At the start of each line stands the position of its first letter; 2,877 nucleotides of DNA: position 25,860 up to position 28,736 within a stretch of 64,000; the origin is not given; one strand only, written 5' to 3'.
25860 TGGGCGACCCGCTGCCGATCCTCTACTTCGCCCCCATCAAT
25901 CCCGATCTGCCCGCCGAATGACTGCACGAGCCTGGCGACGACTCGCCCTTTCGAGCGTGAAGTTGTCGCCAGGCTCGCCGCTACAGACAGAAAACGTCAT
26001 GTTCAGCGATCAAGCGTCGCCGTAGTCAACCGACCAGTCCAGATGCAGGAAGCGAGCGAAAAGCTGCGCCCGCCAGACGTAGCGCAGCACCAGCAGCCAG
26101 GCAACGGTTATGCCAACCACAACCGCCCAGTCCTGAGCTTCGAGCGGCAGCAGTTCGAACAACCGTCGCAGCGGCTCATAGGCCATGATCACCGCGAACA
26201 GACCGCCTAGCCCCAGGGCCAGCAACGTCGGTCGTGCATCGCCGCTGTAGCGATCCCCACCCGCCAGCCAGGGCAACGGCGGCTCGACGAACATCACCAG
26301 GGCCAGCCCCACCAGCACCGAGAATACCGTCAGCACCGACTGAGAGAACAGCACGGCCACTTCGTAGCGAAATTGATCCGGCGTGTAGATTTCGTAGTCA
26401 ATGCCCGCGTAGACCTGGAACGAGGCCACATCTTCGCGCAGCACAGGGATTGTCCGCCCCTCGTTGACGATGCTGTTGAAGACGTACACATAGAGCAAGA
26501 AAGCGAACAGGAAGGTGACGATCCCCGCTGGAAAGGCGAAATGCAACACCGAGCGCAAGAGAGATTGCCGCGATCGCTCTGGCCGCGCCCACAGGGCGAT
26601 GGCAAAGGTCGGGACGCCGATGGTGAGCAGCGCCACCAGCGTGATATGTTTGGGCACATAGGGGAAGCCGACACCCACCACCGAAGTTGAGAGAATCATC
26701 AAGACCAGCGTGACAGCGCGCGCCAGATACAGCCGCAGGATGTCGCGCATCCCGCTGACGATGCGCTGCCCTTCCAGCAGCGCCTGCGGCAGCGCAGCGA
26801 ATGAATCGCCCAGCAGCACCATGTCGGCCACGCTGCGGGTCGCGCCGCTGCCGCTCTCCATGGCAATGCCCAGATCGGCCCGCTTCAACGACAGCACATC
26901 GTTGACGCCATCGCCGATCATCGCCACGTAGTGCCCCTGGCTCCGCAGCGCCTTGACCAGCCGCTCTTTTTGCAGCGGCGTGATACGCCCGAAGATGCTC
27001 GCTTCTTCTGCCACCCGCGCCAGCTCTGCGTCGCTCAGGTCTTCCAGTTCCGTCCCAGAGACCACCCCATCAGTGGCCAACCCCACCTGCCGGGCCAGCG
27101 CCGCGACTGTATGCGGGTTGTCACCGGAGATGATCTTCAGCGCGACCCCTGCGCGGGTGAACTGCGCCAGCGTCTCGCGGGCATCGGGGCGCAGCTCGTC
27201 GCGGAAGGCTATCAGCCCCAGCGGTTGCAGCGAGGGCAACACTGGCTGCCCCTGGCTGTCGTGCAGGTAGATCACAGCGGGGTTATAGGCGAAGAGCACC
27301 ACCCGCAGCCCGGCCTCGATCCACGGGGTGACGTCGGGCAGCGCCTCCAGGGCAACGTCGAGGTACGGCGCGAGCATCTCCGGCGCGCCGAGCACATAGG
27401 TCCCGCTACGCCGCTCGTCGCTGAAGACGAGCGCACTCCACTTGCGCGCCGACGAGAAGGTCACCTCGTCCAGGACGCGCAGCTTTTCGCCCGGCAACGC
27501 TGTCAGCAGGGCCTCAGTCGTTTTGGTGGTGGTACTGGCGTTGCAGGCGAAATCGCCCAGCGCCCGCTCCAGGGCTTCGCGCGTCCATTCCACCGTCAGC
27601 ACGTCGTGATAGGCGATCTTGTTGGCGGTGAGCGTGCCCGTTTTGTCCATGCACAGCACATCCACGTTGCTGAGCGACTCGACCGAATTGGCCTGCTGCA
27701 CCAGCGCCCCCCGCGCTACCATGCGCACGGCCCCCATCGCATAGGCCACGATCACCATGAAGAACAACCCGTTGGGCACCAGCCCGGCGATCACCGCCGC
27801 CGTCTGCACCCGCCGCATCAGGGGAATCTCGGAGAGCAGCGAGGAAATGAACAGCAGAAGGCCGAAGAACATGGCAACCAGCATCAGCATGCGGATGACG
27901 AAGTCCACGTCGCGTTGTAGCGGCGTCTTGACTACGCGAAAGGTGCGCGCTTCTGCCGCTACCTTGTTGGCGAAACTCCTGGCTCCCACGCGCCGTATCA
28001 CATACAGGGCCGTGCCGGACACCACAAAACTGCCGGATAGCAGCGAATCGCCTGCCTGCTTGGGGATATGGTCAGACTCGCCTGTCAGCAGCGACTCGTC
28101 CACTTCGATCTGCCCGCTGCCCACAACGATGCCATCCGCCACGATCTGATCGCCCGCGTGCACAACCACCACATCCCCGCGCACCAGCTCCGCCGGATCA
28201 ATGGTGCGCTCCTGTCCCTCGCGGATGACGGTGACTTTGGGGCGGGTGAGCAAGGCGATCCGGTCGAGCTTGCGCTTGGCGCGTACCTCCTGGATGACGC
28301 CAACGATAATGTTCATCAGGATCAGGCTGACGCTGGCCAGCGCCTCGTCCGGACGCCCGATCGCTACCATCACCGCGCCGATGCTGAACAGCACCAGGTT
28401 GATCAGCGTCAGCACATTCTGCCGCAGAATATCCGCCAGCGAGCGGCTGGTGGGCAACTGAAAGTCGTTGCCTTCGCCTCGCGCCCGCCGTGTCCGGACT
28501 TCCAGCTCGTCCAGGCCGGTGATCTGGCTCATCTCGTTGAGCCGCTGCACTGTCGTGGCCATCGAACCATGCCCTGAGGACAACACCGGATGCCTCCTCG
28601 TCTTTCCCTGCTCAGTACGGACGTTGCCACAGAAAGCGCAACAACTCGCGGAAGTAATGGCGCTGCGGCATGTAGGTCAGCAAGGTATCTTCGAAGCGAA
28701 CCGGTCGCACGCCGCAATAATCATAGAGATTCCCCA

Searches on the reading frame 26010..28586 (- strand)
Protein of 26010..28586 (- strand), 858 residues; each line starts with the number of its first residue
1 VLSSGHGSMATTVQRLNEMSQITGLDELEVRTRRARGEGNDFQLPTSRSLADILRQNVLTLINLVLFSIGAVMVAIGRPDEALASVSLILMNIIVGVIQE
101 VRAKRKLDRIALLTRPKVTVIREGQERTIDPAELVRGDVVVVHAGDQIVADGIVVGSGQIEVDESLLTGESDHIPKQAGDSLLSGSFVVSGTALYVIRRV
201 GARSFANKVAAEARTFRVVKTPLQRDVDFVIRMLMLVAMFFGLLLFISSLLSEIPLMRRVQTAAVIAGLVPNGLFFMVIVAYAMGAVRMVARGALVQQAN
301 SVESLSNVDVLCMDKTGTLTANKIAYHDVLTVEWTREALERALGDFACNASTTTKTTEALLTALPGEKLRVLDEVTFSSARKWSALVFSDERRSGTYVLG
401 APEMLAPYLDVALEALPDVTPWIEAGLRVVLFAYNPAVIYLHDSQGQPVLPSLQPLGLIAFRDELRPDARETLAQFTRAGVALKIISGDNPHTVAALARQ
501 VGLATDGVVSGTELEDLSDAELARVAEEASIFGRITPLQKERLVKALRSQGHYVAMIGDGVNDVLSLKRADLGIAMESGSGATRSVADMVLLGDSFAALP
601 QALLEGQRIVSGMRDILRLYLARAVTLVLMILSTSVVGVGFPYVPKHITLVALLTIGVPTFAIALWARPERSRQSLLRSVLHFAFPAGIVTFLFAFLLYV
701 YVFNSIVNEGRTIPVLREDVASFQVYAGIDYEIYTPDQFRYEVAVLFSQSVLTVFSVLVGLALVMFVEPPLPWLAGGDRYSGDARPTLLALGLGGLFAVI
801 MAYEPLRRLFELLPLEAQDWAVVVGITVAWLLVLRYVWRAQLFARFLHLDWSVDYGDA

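Call 84: search_protein_families(library=pfam, proteins=[window:26010-28586:-], max_evalue=0.00001)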
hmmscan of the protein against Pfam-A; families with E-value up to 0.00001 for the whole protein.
window:26010-28586:- (858 aa): 2 families
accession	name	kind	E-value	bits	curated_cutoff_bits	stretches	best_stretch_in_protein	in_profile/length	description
PF00122.25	E1-E2_ATPase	-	7.3e-41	140.1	28.1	1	113-290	2-179/181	E1-E2 ATPase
PF00702.32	Hydrolase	-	5.5e-20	73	26.4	1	308-571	1-191/191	haloacid dehalogenase-like hydrolase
